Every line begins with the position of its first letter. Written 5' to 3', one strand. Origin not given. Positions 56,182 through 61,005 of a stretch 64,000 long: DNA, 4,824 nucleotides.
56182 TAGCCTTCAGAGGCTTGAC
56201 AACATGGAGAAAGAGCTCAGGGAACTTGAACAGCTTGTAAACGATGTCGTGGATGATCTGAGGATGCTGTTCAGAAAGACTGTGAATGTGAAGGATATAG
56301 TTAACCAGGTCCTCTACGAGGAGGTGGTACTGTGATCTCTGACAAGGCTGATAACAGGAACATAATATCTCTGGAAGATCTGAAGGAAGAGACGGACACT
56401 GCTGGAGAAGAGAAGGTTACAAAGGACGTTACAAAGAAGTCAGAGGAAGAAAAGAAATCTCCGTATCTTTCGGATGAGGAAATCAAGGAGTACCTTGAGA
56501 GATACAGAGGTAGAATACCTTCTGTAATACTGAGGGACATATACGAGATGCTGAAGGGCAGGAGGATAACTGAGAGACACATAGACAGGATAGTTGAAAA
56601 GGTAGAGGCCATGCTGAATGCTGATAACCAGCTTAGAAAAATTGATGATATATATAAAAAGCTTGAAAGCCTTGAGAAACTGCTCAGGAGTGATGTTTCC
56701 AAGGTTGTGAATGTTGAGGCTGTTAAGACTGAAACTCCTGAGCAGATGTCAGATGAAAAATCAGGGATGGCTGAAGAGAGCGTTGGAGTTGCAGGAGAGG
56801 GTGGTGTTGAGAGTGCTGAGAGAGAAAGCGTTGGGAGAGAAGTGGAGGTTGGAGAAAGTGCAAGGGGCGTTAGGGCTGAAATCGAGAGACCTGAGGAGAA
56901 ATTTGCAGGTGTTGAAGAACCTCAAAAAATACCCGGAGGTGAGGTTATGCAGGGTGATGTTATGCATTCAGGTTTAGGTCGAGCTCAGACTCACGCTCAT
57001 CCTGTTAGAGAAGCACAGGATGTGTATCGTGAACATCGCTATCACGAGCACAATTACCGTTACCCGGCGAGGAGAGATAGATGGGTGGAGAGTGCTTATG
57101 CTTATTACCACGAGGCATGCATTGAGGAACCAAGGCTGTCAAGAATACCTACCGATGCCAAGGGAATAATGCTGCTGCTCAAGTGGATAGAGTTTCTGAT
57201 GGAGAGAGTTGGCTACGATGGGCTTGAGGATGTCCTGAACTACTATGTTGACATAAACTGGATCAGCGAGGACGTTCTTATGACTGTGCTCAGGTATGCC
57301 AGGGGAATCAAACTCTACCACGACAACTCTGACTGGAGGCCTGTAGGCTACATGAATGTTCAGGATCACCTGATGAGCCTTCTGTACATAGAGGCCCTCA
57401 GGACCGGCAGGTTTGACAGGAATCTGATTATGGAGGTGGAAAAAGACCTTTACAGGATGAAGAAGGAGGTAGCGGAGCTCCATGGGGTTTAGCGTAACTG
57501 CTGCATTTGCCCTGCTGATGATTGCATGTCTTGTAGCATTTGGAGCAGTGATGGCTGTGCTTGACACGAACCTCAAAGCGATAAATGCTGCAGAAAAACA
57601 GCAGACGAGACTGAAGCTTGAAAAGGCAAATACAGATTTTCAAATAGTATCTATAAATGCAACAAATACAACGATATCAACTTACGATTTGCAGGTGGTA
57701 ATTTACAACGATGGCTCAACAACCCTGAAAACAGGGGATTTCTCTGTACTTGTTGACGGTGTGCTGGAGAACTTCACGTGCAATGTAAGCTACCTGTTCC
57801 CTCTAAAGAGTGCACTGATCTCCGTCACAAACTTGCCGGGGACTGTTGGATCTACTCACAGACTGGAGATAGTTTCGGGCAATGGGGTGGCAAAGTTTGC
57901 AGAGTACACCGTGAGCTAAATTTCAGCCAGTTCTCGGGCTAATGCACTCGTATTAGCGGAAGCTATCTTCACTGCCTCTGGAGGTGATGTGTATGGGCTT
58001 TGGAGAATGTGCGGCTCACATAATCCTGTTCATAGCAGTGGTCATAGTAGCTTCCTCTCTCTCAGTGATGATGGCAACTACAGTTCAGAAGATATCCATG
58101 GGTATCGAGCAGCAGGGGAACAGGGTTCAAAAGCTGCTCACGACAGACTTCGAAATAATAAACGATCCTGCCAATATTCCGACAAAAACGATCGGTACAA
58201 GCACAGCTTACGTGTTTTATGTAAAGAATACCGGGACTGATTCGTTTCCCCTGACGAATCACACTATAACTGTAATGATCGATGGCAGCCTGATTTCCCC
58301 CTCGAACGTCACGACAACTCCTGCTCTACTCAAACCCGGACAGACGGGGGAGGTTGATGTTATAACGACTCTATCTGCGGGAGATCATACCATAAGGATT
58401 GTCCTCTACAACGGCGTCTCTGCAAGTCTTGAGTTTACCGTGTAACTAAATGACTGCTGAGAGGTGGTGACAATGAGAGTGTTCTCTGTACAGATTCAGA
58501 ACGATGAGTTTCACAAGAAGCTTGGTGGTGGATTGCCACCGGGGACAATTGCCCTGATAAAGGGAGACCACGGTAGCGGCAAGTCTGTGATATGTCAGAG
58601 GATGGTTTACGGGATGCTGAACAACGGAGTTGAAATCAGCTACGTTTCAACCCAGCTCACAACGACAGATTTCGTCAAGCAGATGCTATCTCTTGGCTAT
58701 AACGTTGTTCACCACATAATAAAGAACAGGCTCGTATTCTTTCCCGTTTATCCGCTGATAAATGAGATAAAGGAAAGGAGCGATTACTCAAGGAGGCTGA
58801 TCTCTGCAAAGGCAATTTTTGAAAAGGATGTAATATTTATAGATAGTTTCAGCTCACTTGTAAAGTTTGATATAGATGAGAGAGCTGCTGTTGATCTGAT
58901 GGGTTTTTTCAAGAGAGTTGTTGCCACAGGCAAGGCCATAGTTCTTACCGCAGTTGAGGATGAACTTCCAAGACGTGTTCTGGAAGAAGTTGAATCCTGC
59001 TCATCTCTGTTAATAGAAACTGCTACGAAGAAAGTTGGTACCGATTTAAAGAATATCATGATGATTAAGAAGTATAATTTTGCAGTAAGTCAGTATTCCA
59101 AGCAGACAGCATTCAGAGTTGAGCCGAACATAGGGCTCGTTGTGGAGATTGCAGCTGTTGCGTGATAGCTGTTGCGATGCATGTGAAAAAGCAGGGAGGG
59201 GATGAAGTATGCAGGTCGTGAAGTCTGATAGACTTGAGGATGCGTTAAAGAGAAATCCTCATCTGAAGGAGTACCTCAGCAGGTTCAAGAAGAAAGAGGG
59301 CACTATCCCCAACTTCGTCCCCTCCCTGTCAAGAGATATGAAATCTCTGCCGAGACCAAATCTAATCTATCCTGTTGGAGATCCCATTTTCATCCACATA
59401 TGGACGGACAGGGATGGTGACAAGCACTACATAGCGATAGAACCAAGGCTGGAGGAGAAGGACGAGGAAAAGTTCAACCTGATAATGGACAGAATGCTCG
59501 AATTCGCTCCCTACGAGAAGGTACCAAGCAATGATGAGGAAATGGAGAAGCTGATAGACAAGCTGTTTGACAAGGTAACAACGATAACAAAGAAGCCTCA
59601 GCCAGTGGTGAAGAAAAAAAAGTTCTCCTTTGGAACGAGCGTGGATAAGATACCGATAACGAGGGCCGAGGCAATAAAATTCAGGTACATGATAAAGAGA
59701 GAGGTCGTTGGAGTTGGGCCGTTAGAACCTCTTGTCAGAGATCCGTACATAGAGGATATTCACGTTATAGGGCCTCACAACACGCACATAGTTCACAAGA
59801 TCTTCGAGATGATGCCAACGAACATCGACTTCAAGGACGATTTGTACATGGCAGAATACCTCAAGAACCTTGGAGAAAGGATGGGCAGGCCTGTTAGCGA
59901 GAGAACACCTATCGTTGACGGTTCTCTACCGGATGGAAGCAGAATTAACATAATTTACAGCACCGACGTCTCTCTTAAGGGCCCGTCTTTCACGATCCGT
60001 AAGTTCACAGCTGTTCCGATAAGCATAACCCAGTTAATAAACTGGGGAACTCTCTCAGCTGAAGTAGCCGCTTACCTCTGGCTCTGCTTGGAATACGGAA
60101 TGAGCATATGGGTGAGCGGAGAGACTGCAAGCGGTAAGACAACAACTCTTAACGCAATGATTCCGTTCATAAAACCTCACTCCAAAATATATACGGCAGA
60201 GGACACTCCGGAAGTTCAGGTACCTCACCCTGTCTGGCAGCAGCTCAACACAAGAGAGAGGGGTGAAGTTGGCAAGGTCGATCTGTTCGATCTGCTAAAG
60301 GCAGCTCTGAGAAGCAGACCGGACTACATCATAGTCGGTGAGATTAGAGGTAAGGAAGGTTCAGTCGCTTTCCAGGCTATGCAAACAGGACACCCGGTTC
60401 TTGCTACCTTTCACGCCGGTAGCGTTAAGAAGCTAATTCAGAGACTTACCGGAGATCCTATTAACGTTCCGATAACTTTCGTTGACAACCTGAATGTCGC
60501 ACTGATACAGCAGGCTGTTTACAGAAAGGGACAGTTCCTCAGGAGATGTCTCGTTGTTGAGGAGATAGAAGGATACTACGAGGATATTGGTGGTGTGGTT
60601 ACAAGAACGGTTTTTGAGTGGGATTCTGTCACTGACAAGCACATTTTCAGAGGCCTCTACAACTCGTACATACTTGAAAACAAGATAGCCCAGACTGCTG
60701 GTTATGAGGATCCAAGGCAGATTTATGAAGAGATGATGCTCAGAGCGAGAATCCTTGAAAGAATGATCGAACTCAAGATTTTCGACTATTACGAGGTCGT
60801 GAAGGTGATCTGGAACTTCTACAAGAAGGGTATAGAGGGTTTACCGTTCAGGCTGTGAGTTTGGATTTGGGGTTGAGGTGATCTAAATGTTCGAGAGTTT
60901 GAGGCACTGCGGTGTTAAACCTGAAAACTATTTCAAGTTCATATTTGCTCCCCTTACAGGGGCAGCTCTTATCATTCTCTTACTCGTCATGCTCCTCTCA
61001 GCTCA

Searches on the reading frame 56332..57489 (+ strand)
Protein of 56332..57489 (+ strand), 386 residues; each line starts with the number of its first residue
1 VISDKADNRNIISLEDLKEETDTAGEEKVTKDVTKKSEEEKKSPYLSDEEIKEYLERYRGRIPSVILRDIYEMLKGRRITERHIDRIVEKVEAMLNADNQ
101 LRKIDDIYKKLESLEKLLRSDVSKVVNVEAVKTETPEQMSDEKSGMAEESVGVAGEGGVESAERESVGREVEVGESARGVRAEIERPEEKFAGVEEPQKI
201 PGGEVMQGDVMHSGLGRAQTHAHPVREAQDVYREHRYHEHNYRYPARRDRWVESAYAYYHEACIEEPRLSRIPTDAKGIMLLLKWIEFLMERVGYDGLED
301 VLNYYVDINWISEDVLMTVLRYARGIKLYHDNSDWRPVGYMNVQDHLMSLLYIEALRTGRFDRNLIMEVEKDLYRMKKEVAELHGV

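Call 67: search_protein_families(library=pfam, proteins=[window:56332-57489:+], max_evalue=0.00001)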
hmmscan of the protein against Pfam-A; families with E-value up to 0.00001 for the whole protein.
window:56332-57489:+ (386 aa): 1 family
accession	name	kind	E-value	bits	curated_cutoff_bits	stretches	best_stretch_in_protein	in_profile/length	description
PF04659.18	Arch_fla_DE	-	1.4e-26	92.7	21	1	265-357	2-95/96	Archaeal flagella protein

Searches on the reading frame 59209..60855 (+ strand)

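Call 26: search_protein_families(library=pfam, proteins=[window:59209-60855:+], max_evalue=0.00001)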
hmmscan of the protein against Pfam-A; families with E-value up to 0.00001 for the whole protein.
window:59209-60855:+ (549 aa): 1 family
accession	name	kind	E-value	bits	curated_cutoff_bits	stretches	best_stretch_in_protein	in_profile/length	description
PF00437.27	T2SSE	-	2e-40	139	24.9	1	168-414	4-256/370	Type II/IV secretion system protein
